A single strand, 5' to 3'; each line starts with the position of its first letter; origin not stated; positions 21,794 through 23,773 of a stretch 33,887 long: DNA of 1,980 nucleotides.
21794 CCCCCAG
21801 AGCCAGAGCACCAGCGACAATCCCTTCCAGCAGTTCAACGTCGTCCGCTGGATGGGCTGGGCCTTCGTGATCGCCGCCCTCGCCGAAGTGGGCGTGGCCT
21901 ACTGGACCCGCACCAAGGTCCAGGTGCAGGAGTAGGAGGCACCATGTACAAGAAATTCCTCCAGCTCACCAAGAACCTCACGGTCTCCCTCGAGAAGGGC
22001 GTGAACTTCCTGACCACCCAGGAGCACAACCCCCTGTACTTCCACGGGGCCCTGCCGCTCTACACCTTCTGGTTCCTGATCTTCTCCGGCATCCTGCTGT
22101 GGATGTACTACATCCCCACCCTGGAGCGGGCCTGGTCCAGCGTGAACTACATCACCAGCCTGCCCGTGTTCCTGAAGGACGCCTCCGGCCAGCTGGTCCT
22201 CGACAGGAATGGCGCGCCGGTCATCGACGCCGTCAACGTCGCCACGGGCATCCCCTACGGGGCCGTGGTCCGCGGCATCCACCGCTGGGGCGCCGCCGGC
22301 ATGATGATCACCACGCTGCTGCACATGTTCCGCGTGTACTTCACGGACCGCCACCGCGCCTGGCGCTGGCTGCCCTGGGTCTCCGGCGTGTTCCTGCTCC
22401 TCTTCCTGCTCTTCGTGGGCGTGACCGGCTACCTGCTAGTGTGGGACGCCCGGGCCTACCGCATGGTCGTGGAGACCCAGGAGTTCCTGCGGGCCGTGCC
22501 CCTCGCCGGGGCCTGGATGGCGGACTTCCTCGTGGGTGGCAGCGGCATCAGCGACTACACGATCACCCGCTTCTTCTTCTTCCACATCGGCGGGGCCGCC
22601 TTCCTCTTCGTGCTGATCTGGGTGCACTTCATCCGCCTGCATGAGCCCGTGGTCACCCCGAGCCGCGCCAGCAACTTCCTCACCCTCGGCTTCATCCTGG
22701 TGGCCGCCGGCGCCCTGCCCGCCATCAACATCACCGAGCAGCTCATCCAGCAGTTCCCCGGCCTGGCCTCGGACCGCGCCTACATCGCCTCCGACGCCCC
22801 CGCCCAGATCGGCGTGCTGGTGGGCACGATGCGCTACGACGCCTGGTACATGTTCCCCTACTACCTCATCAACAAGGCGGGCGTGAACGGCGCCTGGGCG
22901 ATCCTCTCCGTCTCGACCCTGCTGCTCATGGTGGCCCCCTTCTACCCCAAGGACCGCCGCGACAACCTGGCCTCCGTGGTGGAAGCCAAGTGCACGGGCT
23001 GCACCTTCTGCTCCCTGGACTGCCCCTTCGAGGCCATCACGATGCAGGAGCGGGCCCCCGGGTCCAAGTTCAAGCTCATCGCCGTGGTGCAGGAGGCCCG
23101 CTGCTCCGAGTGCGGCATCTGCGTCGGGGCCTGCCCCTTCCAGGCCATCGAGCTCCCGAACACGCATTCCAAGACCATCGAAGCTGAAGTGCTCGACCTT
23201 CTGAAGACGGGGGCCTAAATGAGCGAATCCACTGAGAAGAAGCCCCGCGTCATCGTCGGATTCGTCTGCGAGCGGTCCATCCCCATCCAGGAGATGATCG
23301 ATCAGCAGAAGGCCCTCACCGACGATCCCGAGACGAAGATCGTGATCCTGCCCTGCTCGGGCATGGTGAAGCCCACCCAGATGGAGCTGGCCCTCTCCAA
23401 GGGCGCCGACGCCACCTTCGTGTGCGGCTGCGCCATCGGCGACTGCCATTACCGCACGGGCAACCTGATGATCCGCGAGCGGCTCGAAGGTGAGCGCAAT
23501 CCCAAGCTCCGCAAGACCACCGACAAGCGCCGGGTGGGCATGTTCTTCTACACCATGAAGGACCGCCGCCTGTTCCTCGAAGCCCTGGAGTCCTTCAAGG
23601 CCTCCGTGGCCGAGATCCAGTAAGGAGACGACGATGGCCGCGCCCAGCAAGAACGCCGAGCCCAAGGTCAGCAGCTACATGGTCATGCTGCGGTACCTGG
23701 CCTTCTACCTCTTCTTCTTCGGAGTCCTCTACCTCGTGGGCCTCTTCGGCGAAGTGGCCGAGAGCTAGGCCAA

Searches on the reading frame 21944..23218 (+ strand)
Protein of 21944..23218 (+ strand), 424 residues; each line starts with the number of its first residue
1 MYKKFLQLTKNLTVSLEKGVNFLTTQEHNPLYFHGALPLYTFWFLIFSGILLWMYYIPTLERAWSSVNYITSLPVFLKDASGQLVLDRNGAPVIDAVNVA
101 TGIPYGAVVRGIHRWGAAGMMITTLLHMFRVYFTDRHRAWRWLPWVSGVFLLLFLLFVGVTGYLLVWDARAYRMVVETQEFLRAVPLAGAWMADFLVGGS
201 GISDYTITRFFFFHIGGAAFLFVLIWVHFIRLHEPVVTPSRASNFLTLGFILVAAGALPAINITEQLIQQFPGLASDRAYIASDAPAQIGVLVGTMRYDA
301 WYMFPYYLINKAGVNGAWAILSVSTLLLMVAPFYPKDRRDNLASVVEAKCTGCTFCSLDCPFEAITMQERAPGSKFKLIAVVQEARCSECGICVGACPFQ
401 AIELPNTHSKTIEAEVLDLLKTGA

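Call 5: search_protein_families(library=pfam, proteins=[window:21944-23218:+], max_evalue=0.01)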
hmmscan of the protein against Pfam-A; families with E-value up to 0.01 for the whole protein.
window:21944-23218:+ (424 aa): 13 families
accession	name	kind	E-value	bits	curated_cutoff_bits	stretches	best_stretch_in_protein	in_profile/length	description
PF00033.24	Cytochrome_B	-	8.2e-26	91.4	27.2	1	100-234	53-187/189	Cytochrome b/b6/petB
PF13631.11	Cytochrom_B_N_2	-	4.8e-24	85.7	27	1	120-241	3-125/169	Cytochrome b(N-terminal)/b6/petB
PF00037.32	Fer4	-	6.2e-10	38.9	21.1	2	381-403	2-24/24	4Fe-4S binding domain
PF12838.12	Fer4_7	-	1.3e-09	38.8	27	1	349-401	1-52/52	4Fe-4S dicluster domain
PF14697.11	Fer4_21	-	2.2e-09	37.7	35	2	340-367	31-59/59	4Fe-4S dicluster domain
PF12837.12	Fer4_6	-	4.3e-08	33.2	25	2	379-402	1-24/24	4Fe-4S binding domain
PF13187.11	Fer4_9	-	6.4e-08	32.9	27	1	349-402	1-52/52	4Fe-4S dicluster domain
PF25160.1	LdpA_Fe-S-bd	-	1.8e-07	31.3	27.6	1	381-403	22-44/49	LdpA Fe-S cluster-binding domain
PF13484.11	Fer4_16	-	5.2e-07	30.8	30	1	386-408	1-25/66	4Fe-4S double cluster binding domain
PF12797.12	Fer4_2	-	5.8e-05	23.2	24.5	1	383-399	6-22/22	4Fe-4S binding domain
PF13237.11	Fer4_10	-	9.5e-05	22.7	25.5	1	347-398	6-53/53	4Fe-4S dicluster domain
PF02628.20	COX15-CtaA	-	0.00068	19.2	29.9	1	107-168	243-303/322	Cytochrome oxidase assembly protein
PF13183.11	Fer4_8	-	0.0043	18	27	0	349-399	4-66/68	4Fe-4S dicluster domain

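Call 53: find_homologous_proteins(query=window:21944-23215:+, max_evalue=0.00001)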
Query window:21944-23215:+ (424 aa): 265 proteins with E <= 0.00001 among 8000 candidates; the best 120 are listed.
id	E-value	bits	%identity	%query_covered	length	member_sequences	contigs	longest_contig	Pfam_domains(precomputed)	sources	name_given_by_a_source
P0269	1.4e-288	975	100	100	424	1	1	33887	PF14697.12,PF00033.25,PF12837.13,PF00037.33,PF13484.12,PF12838.13,PF25160.2,PF13631.12,PF13187.12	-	-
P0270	1.1e-274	929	94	100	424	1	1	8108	PF14697.12,PF00033.25,PF12837.13,PF00037.33,PF13484.12,PF12838.13,PF25160.2,PF13631.12,PF13187.12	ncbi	-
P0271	2.9e-272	921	92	100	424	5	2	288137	PF14697.12,PF00033.25,PF12837.13,PF00037.33,PF13484.12,PF12838.13,PF25160.2,PF13631.12,PF13187.12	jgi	jgi:quinol-cytochrome oxidoreductase complex cytochrome b subunit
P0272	3.4e-269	911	91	100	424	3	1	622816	PF14697.12,PF00033.25,PF12837.13,PF00037.33,PF13484.12,PF12838.13,PF25160.2,PF13631.12,PF13187.12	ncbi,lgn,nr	ncbi:MAG: cytochrome b N-terminal domain-containing protein [Acidobacteria bacterium]|nr:cytochrome 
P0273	1.8e-262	889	89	100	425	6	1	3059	PF14697.12,PF00033.25,PF12837.13,PF00037.33,PF13484.12,PF12838.13,PF25160.2,PF13631.12,PF13187.12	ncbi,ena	-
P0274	9.6e-248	840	83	100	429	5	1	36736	PF14697.12,PF00033.25,PF12837.13,PF00037.33,PF13484.12,PF12838.13,PF25160.2,PF13631.12,PF13187.12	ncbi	-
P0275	2.1e-243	826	84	100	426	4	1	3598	PF14697.12,PF00033.25,PF12837.13,PF00037.33,PF13484.12,PF12838.13,PF25160.2,PF13631.12,PF13187.12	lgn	-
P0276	5.0e-236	802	80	100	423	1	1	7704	PF14697.12,PF00033.25,PF12837.13,PF00037.33,PF13484.12,PF12838.13,PF25160.2,PF13631.12,PF13187.12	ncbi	-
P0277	5.3e-235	798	80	100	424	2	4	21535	PF14697.12,PF00033.25,PF12837.13,PF00037.33,PF13484.12,PF12838.13,PF13631.12,PF13187.12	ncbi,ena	-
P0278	3.5e-231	786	80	100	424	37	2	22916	PF14697.12,PF00033.25,PF12837.13,PF00037.33,PF13484.12,PF12838.13,PF13631.12,PF13187.12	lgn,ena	-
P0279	6.4e-230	782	79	100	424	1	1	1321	PF14697.12,PF00033.25,PF12837.13,PF00037.33,PF13484.12,PF12838.13,PF13631.12,PF13187.12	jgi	jgi:quinol-cytochrome oxidoreductase complex cytochrome b subunit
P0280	4.2e-229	779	80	100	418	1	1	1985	PF14697.12,PF00033.25,PF12837.13,PF00037.33,PF13484.12,PF12838.13,PF13631.12,PF13187.12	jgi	jgi:quinol-cytochrome oxidoreductase complex cytochrome b subunit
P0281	1.0e-228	778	80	100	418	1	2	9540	PF14697.12,PF00033.25,PF12837.13,PF00037.33,PF13484.12,PF12838.13,PF13631.12,PF13187.12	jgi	jgi:quinol-cytochrome oxidoreductase complex cytochrome b subunit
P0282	4.0e-228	776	80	100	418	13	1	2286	PF14697.12,PF00033.25,PF12837.13,PF00037.33,PF13484.12,PF12838.13,PF13631.12,PF13187.12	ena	-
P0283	5.2e-228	775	79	100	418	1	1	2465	PF14697.12,PF00033.25,PF12837.13,PF00037.33,PF13484.12,PF12838.13,PF13631.12,PF13187.12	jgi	jgi:quinol-cytochrome oxidoreductase complex cytochrome b subunit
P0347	3.0e-38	150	29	99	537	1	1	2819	PF00033.25,PF02662.22,PF12837.13,PF00037.33,PF12838.13,PF13631.12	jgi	-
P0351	4.1e-33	133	28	92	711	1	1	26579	PF14697.12,PF02662.22,PF12837.13,PF13484.12,PF12838.13,PF13459.12,PF13631.12,PF00033.25,PF12797.13,PF00037.33,PF13237.12,PF13187.12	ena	-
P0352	2.3e-31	127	31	91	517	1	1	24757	PF14697.12,PF00033.25,PF02662.22,PF12837.13,PF00037.33,PF12838.13,PF13237.12,PF13631.12,PF13187.12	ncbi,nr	ncbi:MAG: hydrogenase iron-sulfur subunit [Candidatus Rokubacteria bacterium]|nr:hydrogenase iron-su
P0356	9.9e-27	112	28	92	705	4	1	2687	PF14697.12,PF02662.22,PF12837.13,PF13484.12,PF12838.13,PF13631.12,PF00033.25,PF12797.13,PF00037.33,PF25160.2,PF13237.12,PF13183.12,PF13187.12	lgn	-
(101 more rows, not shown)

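Call 54: find_encoding_contigs(protein=P0352, flank=9000, max_places=1)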
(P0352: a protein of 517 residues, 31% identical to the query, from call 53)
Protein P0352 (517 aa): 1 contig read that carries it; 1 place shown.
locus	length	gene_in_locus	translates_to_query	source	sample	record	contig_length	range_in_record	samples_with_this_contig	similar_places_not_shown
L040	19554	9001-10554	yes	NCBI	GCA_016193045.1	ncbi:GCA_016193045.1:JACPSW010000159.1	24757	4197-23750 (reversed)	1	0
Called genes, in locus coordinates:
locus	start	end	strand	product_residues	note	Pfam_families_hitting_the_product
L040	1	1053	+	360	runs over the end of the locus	-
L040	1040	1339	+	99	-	PF01883:FeS_assembly_P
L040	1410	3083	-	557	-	PF00034:Cytochrom_C (weak), PF09699:Paired_CXXCH_1 (faint), PF13442:Cytochrome_CBB3, PF14522:Cytochrome_C7 (faint), PF14537:Cytochrom_c3_2 (faint), PF22113:Mtrc-MtrF_II-IV_dom (weak), PF13447:Multi-haem_cyto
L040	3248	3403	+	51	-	-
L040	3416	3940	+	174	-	PF00116:COX2 (weak)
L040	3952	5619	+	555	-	PF00115:COX1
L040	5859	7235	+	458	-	PF00115:COX1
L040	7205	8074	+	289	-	PF01040:UbiA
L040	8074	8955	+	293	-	PF02630:SCO1-SenC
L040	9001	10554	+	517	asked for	PF00033:Cytochrome_B, PF13631:Cytochrom_B_N_2, PF14697:Fer4_21 (faint), PF00037:Fer4 (faint), PF12837:Fer4_6 (faint), PF12838:Fer4_7, PF13187:Fer4_9, PF02662:FlpD, +1 more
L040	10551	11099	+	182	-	-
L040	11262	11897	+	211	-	PF00989:PAS, PF08448:PAS_4, PF13426:PAS_9, PF00196:GerE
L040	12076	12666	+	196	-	PF00440:TetR_N, PF17932:TetR_C_24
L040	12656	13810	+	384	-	PF06050:HGD-D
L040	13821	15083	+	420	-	PF06050:HGD-D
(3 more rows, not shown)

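Call 55: find_encoding_contigs(protein=P0351, flank=9000, max_places=1)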
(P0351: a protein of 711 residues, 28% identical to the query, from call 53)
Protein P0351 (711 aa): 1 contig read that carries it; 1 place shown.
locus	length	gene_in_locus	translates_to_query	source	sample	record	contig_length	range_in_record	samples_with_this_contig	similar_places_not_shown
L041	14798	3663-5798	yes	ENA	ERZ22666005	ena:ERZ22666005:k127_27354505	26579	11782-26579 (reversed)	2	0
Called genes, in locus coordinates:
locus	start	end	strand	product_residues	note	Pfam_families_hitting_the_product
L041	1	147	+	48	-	?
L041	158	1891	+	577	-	PF00115:COX1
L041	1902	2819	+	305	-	PF01040:UbiA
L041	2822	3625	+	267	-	PF02630:SCO1-SenC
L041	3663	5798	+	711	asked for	PF00033:Cytochrome_B, PF13631:Cytochrom_B_N_2, PF12837:Fer4_6 (weak), PF12838:Fer4_7, PF13187:Fer4_9, PF13237:Fer4_10 (weak), PF14697:Fer4_21 (weak), PF02662:FlpD, +4 more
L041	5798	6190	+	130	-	PF01814:Hemerythrin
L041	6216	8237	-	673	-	PF00111:Fer2 (weak), PF17650:RACo_linker, PF17651:Raco_middle, PF14574:RACo_C_ter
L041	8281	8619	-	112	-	PF13769:Virulence_fact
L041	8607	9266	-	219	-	PF07796:DUF1638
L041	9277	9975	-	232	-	PF02607:B12-binding_2, PF02310:B12-binding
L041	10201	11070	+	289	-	PF00551:Formyl_trans_N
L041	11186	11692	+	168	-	PF02036:SCP2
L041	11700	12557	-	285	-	PF01136:Peptidase_U32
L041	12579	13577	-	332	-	PF01136:Peptidase_U32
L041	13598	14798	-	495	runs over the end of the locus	PF20695:UbiD_N, PF01977:UbiD, PF20696:UbiD_C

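Call 84: search_protein_families(library=ncbifam, proteins=[window:21944-23218:+], max_evalue=0.001)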
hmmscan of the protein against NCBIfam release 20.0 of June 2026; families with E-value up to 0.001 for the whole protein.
window:21944-23218:+ (424 aa): 63 families (the best 25 are shown)
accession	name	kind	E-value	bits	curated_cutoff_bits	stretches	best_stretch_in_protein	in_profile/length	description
NF040969.1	cytb_ExtP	equivalog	6.5e-36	124.1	290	2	99-233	63-198/205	selenite/tellurite reduction operon b-type cytochrome ExtP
NF002990.0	PRK03735.1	subfamily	3.2e-34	118.7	325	2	99-232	80-214/223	cytochrome b6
NF050120.1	bc1_QcrB_actin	exception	3e-17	62.7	500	1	32-230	26-213/458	cytochrome bc1 complex cytochrome b subunit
NF041076.1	cyt_b_SoxC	equivalog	4.6e-14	52.2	740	1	97-241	62-204/542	proton pump complex cytochrome B SoxC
NF040770.1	hetero_SS_HdrA2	exception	1.9e-11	42.8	1100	1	343-418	572-639/777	CoB-CoM heterodisulfide reductase HdrA2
TIGR01944.1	rnfB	subfamily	1.2e-10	41.2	68.7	1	338-409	103-167/190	RnfABCDGE type electron transport complex subunit B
TIGR01971.1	NuoI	subfamily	5.9e-10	38.8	113.05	1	346-409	40-105/121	NADH-quinone oxidoreductase, chain I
NF042909.1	FMH_DH_FwdF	exception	2.3e-09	36.8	375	1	346-410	13-80/336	tungsten-dependent formylmethanofuran dehydrogenase subunit FwdF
NF043039.1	HgcAB_like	equivalog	6.9e-09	35.7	285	1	221-402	187-349/350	HgcAB-like fusion protein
NF006446.0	PRK08764.1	equivalog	7.3e-09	35.6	220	1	338-405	76-136/139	Rnf electron transport complex subunit RnfB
NF004541.0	PRK05888.2-2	equivalog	1.4e-08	34.8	217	1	345-407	58-116/168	NADH-quinone oxidoreductase subunit NuoI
NF038196.1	ferrodoxin_EFR1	subfamily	1.6e-08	34.9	75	1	339-408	175-235/242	EFR1 family ferrodoxin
NF040864.1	HgcB_ferredoxin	equivalog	2.4e-08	33.7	99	1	346-404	12-63/93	mercury methylation ferredoxin HgcB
TIGR02179.1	PorD_KorD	subfamily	3.2e-08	33.6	60.05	1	346-404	23-74/78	2-oxoacid:acceptor oxidoreductase, delta subunit, pyruvate/2-ketoisovalerate family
NF003475.0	PRK05113.1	equivalog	3.7e-08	33.5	203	1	338-409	103-167/190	electron transport complex subunit RsxB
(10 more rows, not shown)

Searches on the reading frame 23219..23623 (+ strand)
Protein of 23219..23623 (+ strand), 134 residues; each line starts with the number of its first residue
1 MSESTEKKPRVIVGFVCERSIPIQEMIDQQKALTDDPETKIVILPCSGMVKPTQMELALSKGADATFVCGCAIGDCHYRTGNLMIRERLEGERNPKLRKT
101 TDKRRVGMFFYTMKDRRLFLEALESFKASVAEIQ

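Call 5: search_protein_families(library=pfam, proteins=[window:23219-23623:+], max_evalue=0.01)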
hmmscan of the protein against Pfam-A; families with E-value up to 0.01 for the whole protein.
window:23219-23623:+ (134 aa): 1 family
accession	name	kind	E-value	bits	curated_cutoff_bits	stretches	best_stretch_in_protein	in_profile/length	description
PF02662.21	FlpD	-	1.6e-19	70.5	22.3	1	12-133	1-122/123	Methyl-viologen-reducing hydrogenase, delta subunit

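Call 84: search_protein_families(library=ncbifam, proteins=[window:23219-23623:+], max_evalue=0.001)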
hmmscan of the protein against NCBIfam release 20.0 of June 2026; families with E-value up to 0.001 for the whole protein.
window:23219-23623:+ (134 aa): 2 families
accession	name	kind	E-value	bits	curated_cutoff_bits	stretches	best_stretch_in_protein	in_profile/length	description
NF040770.1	hetero_SS_HdrA2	exception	1.4e-14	53.2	1100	1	5-133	644-771/777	CoB-CoM heterodisulfide reductase HdrA2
NF045873.1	F420_non_VhuD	exception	1.2e-12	48.1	215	1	11-127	3-119/132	F420-non-reducing hydrogenase iron-sulfur subunit VhuD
